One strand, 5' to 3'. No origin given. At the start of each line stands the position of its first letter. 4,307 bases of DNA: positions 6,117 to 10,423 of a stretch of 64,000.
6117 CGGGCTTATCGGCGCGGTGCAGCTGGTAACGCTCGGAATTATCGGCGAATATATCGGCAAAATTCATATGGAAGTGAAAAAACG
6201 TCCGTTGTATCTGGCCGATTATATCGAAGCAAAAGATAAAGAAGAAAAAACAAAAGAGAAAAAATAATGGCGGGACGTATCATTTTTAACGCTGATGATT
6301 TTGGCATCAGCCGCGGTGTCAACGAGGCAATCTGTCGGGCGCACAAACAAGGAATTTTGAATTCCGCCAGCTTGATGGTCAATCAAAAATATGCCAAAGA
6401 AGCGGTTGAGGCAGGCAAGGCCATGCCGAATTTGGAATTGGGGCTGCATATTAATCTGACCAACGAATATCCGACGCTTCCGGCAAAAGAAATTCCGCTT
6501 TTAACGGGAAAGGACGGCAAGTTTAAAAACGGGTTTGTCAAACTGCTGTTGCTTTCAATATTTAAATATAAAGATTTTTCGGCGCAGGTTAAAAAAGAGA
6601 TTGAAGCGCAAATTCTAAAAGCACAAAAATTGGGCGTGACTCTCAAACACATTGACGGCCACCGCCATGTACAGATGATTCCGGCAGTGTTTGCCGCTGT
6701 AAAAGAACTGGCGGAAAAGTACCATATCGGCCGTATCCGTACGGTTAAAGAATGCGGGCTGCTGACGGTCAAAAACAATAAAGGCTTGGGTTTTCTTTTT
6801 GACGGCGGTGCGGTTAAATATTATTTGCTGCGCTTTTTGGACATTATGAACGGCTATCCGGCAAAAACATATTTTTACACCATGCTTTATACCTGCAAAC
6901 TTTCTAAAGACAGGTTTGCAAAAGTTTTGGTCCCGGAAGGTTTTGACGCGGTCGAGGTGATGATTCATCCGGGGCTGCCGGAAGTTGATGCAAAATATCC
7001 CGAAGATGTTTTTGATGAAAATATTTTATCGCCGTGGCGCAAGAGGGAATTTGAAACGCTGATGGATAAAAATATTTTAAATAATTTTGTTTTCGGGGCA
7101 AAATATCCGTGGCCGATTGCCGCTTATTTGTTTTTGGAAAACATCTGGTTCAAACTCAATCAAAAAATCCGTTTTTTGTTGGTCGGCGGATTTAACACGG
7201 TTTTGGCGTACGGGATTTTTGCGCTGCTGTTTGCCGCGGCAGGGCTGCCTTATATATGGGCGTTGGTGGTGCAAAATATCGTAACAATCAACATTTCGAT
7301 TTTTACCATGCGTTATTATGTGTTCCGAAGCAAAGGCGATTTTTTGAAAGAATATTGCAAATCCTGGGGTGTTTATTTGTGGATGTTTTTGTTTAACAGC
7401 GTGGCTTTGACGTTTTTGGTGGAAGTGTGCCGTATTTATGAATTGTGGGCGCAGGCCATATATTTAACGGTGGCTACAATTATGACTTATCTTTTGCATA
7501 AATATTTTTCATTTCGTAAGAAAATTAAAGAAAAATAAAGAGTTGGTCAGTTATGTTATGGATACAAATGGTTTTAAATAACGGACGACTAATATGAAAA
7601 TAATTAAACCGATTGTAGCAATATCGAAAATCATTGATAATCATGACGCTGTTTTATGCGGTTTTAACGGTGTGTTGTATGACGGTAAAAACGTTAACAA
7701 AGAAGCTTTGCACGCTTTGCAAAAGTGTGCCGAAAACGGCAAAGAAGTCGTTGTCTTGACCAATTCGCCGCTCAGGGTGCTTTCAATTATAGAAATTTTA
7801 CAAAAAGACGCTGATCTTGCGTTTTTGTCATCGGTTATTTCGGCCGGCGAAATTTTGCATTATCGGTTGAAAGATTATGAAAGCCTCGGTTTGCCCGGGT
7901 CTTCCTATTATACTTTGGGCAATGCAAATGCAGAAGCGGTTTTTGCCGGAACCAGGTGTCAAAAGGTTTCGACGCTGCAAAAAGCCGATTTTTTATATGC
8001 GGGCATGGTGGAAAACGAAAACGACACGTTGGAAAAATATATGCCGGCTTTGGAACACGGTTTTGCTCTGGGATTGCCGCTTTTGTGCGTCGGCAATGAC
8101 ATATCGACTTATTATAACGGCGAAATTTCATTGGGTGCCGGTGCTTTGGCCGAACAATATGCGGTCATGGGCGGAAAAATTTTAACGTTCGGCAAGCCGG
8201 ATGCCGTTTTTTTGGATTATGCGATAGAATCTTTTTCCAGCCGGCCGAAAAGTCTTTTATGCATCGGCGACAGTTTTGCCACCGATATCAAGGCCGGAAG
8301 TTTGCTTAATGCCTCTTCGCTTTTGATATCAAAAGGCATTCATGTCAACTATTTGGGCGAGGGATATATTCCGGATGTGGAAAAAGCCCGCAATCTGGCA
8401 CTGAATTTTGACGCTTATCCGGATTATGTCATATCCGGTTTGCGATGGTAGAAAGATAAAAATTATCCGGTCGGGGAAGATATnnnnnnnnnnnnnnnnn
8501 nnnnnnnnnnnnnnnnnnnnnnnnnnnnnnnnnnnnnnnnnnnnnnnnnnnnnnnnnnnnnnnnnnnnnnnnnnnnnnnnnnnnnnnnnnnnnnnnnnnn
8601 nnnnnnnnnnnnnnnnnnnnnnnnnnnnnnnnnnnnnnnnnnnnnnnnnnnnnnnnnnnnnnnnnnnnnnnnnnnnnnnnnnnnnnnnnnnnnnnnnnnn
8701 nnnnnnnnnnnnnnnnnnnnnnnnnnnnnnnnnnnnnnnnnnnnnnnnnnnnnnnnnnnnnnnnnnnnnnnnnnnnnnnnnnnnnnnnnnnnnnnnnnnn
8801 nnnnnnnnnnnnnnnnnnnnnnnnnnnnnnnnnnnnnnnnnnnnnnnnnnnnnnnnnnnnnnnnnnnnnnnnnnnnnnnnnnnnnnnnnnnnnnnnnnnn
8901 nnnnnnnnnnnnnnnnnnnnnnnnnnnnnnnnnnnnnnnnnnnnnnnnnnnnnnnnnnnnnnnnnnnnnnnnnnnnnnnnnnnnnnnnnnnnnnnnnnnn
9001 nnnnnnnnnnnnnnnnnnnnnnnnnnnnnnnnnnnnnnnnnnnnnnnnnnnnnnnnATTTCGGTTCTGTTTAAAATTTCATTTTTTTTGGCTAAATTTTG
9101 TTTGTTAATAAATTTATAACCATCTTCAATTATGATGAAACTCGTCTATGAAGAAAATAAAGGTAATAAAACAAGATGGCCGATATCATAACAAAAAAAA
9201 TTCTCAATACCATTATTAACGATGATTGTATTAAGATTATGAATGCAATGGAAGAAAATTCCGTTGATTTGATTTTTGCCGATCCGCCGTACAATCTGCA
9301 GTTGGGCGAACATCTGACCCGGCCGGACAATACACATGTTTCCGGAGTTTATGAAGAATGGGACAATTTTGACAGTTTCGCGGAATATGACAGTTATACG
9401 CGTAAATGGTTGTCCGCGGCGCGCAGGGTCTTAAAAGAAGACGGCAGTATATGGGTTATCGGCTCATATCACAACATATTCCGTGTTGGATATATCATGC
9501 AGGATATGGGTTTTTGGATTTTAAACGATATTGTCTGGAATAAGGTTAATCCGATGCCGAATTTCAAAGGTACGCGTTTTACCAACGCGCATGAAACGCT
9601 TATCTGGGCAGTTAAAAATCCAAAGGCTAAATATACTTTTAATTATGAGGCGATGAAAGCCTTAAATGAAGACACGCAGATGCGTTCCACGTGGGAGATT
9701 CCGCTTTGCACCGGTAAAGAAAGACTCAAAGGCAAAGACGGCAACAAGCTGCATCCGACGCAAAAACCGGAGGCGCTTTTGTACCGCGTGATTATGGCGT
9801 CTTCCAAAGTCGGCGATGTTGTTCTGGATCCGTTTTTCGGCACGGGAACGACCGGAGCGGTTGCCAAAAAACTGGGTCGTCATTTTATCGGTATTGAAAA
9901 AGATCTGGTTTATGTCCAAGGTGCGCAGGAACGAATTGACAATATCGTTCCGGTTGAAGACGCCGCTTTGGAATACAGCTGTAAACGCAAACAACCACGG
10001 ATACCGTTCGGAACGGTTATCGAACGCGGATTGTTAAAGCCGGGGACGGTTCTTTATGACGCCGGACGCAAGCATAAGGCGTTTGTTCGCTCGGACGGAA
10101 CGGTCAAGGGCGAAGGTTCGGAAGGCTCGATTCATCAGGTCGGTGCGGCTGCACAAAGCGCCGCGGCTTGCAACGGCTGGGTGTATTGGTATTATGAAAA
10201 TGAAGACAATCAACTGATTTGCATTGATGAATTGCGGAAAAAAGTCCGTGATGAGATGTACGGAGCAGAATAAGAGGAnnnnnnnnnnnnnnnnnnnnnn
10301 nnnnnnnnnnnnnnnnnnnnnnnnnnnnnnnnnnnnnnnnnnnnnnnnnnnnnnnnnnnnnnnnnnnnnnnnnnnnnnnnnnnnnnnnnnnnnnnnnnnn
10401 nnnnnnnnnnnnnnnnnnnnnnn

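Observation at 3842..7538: Lgm/Flm-like lipid A aminosugar-modification module with the deacetylase fused to a GtrA-like membrane domain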

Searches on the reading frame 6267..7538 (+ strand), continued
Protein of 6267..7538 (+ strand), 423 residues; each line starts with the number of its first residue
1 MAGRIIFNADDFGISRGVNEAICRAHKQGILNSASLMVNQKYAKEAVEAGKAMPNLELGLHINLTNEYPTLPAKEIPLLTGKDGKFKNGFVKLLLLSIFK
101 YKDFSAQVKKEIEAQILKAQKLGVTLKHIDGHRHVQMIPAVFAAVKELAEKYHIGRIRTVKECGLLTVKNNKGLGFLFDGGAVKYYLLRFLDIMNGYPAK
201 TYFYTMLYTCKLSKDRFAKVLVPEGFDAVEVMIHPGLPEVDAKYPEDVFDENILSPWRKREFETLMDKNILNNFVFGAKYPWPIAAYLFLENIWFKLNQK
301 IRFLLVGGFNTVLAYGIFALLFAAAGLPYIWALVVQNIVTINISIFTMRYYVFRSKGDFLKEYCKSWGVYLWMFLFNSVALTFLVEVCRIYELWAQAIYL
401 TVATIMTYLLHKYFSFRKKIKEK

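Call 72: search_protein_families(library=pfam, proteins=[L019:5321-6976:+, L019:4682-5314:+, L015:3-1184:+, L017:2876-4093:+], max_evalue=1)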
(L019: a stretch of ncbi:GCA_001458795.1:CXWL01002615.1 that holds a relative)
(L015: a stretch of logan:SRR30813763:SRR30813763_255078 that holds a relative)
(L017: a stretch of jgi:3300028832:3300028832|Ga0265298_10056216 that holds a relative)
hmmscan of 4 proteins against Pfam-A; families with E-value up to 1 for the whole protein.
L019:5321-6976:+ (551 aa): 0 families

L019:4682-5314:+ (210 aa): 5 families
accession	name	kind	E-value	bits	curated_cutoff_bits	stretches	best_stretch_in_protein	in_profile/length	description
PF13671.12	AAA_33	-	0.0004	21.1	27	1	3-36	2-33/143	AAA domain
PF01443.25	Viral_helicase1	-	0.0065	16.8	21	1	7-33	5-34/228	Viral superfamily 1 RNA helicase core domain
PF13401.12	AAA_22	-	0.011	16.5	27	1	4-37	9-45/130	AAA domain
PF24883.2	NPHP3_N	-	0.16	12.6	24.8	1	6-28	28-50/164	Nephrocystin 3, N-terminal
PF00440.29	TetR_N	-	0.21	11.9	24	1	134-152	26-44/47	Bacterial regulatory proteins, tetR family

L015:3-1184:+ (393 aa): 2 families
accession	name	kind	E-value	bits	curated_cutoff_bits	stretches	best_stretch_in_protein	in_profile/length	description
PF13231.12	PMT_2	-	1.3e-10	42.2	26.1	1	3-135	29-158/160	Dolichyl-phosphate-mannose-protein mannosyltransferase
PF19606.4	DUF6111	-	0.016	16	24.1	1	240-297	7-64/87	Family of unknown function (DUF6111)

L017:2876-4093:+ (406 aa): 19 families
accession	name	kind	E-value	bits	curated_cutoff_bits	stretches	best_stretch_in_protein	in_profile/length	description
PF22928.2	INTS1_R4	-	1.9e-10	41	27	2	73-137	22-84/102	Integrator complex subunit 1, R4 domain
PF05817.20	Ribophorin_II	-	8.4e-08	32.6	23.4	3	10-117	46-152/240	Ribophorin II N-terminal domain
PF25060.1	ARM_TT21_2nd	-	1e-07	32.2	27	1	267-383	30-137/270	Tetratricopeptide repeat protein 21 second ARM domain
PF09280.16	XPC-binding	-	1.1e-06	28.6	26.4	0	109-122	27-40/57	XPC-binding domain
PF00153.32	Mito_carr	-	1.6e-06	28.2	22.3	0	69-117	9-58/96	Mitochondrial carrier protein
PF14680.12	FANCI_HD2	-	5.7e-06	26.2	25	0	378-400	52-74/230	FANCI helical domain 2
PF14911.11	MMS22L_C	-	4.6e-05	23.1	28.4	0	174-216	315-357/376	S-phase genomic integrity recombination mediator, C-terminal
PF20168.4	PDS5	-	8.6e-05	21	27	2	286-402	563-677/1053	Sister chromatid cohesion protein PDS5 protein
PF13481.12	AAA_25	-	0.0019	18.3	27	1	92-151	116-175/195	AAA domain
PF18420.7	CSN4_RPN5_eIF3a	-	0.0031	18.1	26.4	0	181-204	15-38/42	CSN4/RPN5/eIF3a helix turn helix domain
PF08863.15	YolD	-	0.0046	17.5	27.5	0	272-333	21-81/94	YolD-like protein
PF14679.12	FANCI_HD1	-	0.0054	17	25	0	236-264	38-66/86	FANCI helical domain 1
PF20463.3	PDH_C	-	0.016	15.9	22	0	316-357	22-63/102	Prephenate dehydrogenase, dimerization domain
PF01239.28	PPTA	-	0.02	15.1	29.5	1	326-339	11-24/32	Protein prenyltransferase alpha subunit repeat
PF21522.3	MreB-like_C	-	0.028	15.4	27.8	0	175-212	63-100/123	Archaeal actin homologue MreB-like, C-terminal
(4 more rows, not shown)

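Call 77: search_dna_similar(query=window:6267-7538:+, collection=plasmids, mode=protein, max_evalue=1e-10, max_rows=25)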
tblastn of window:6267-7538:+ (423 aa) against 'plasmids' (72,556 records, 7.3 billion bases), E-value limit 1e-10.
Records with a match: 40; places in all: 43; records where one place covers at least 80% of the query: 0.
Best place of each record, by identity: <60% 40.
By first word of the organism name: Mycetohabitans 9; Clostridium 6; Enterococcus 5; Escherichia 4; Bacillus 2; Listeria 2; Burkholderia 2; Proteus 2; Vibrio 1; Methylobacterium 1; and 6 more.
By predicted mobility (MOB-suite, as given by PLSDB): non-mobilizable 36; mobilizable 3; conjugative 1.
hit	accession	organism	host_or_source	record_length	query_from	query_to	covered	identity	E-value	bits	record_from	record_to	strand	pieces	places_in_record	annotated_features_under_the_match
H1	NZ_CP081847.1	Enterococcus raffinosus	Homo sapiens,feces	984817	4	270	63%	30.9%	6e-16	88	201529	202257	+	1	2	carbohydrate deacetylase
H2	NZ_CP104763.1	Enterococcus raffinosus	-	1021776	4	270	63%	30.9%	6e-16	88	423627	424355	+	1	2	record has no annotation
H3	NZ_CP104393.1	Enterococcus raffinosus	fermented food (Meju)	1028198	4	270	63%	30.9%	6e-16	88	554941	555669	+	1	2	record has no annotation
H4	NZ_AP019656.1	Vibrio panuliri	-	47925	4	239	56%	30.1%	1e-16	90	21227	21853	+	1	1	carbohydrate deacetylase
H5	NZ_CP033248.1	Clostridium butyricum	environment swab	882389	4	236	55%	29.7%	2e-13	80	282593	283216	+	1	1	carbohydrate deacetylase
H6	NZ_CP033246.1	Clostridium butyricum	Homo sapiens,stool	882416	4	236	55%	29.7%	2e-13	80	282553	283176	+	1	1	carbohydrate deacetylase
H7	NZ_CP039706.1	Clostridium butyricum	Homo sapiens,isolation from The first ...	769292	4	236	55%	29.5%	3e-13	79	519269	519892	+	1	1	carbohydrate deacetylase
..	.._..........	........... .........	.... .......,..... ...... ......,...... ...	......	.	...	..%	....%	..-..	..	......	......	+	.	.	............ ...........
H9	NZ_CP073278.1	Clostridium butyricum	Homo sapiens,cell culture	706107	4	236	55%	29.2%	1e-13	81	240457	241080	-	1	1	carbohydrate deacetylase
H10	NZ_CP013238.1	Clostridium butyricum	Microbial isolate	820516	4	236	55%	29.1%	2e-14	83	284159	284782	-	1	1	carbohydrate deacetylase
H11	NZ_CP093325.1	Bacillus sp. N5-665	whole organism,peat soil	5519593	4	236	55%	28.6%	7e-17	91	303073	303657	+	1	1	none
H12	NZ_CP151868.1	Bacillus thuringiensis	tobacco,mixed culture,leaves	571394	4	236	55%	28.6%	7e-17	91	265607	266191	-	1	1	chbG: chitin disaccharide deacetylase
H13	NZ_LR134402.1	Listeria monocytogenes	Homo sapiens,Vein blood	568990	4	180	42%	34.6%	1e-17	93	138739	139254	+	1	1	chbG: chitin disaccharide deacetylase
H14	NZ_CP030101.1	Listeria monocytogenes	Environment,water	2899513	4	180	42%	34.6%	1e-17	93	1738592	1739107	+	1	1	none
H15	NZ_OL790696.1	Escherichia coli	-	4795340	5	236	55%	25.7%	3e-11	73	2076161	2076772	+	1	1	none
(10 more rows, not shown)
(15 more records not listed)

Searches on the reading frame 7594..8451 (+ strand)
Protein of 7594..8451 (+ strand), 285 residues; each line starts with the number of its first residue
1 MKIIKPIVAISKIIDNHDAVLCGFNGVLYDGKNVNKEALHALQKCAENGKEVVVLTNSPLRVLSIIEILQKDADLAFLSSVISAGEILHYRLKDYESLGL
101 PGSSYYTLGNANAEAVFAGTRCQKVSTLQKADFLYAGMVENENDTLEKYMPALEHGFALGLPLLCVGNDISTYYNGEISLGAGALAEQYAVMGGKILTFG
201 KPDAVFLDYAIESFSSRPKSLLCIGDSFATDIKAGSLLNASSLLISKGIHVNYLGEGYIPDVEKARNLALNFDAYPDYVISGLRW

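Call 4: search_protein_families(library=pfam, proteins=[window:7594-8451:+], max_evalue=0.01)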
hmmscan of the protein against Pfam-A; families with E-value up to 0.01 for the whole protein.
window:7594-8451:+ (285 aa): 4 families
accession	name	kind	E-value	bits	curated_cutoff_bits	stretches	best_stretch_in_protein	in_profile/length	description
PF13242.12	Hydrolase_like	-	1.6e-09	37.9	22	1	199-250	2-53/75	HAD-hyrolase-like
PF13344.12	Hydrolase_6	-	1.7e-06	28.5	27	1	20-94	1-76/101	Haloacid dehalogenase-like hydrolase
PF00702.32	Hydrolase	-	4.6e-05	24.3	26.4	1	18-235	2-187/191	haloacid dehalogenase-like hydrolase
PF13419.12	HAD_2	-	0.0074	16.9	23.8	0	191-241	125-174/178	Haloacid dehalogenase-like hydrolase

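Call 5: search_protein_families(library=ncbifam, proteins=[window:7594-8451:+], max_evalue=0.01)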
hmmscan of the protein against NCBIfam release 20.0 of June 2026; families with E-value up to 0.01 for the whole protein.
window:7594-8451:+ (285 aa): 11 families
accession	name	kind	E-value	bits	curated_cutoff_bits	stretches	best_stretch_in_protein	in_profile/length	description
TIGR01459.1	HAD-SF-IIA-hyp4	hypoth_equivalog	6.7e-27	94.4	103.75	1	10-245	1-240/242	TIGR01459 family HAD-type hydrolase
TIGR01460.1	HAD-SF-IIA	subfamily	1e-17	64.8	100.15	1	20-246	1-244/246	HAD-IIA family hydrolase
TIGR01452.1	PGP_euk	subfamily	1.2e-08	34.7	201.95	1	181-251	181-252/279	phosphoglycolate/pyridoxal phosphate family phosphatase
NF009695.0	PRK13222.1-2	equivalog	5.5e-08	32.6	225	1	132-245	82-193/226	phosphoglycolate phosphatase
TIGR01457.1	HAD-SF-IIA-hyp2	hypoth_equivalog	5.6e-08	32.6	247.65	1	24-249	8-226/249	TIGR01457 family HAD-type hydrolase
NF007762.0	PRK10444.1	equivalog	4e-06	26.6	368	0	182-249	156-224/250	HAD-IIA family hydrolase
TIGR02252.1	DREG-2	subfamily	0.00011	22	155.2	0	197-238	156-197/203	HAD hydrolase, REG-2-like, family IA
TIGR01662.1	HAD-SF-IIIA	subfamily_domain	0.00019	21.5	44.6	0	200-237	92-130/141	HAD-IIIA family hydrolase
TIGR02254.1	YjjG_YfnB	equivalog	0.00085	18.9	159.9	1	199-250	150-201/223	YjjG family noncanonical pyrimidine nucleotidase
TIGR01449.2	PGP_bact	equivalog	0.0047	16.5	180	0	145-237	86-176/213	phosphoglycolate phosphatase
TIGR02253.1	CTE7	subfamily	0.0055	16.5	169.75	0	196-252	145-201/221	TIGR02253 family HAD-type hydrolase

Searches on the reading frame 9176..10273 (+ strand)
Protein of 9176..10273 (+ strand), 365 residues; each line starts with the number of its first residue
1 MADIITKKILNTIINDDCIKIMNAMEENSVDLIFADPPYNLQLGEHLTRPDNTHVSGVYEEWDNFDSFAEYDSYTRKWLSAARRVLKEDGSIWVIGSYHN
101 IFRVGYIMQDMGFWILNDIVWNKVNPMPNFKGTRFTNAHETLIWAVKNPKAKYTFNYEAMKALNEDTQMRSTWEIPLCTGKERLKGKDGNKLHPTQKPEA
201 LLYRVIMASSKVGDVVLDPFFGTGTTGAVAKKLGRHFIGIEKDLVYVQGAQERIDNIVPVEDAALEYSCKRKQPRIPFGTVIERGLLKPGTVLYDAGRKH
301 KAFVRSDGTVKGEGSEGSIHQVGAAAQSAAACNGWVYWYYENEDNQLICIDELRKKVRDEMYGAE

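Call 76: search_protein_families(library=ncbifam, proteins=[window:9176-10273:+], max_evalue=1e-10)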
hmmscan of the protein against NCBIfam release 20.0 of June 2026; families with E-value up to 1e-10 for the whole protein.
window:9176-10273:+ (365 aa): 3 families
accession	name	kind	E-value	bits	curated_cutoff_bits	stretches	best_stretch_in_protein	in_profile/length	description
NF050803.1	DnaMtaseCcrMCaul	equivalog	4.6e-178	591.5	830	1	10-356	3-349/350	adenine-specific DNA-methyltransferase CcrM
NF008572.0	PRK11524.1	equivalog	7.6e-41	140.1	292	2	191-273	193-275/294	adenine-specific DNA-methyltransferase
NF010253.0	PRK13699.1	subfamily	4.7e-19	69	244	1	13-257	4-208/226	DNA methyltransferase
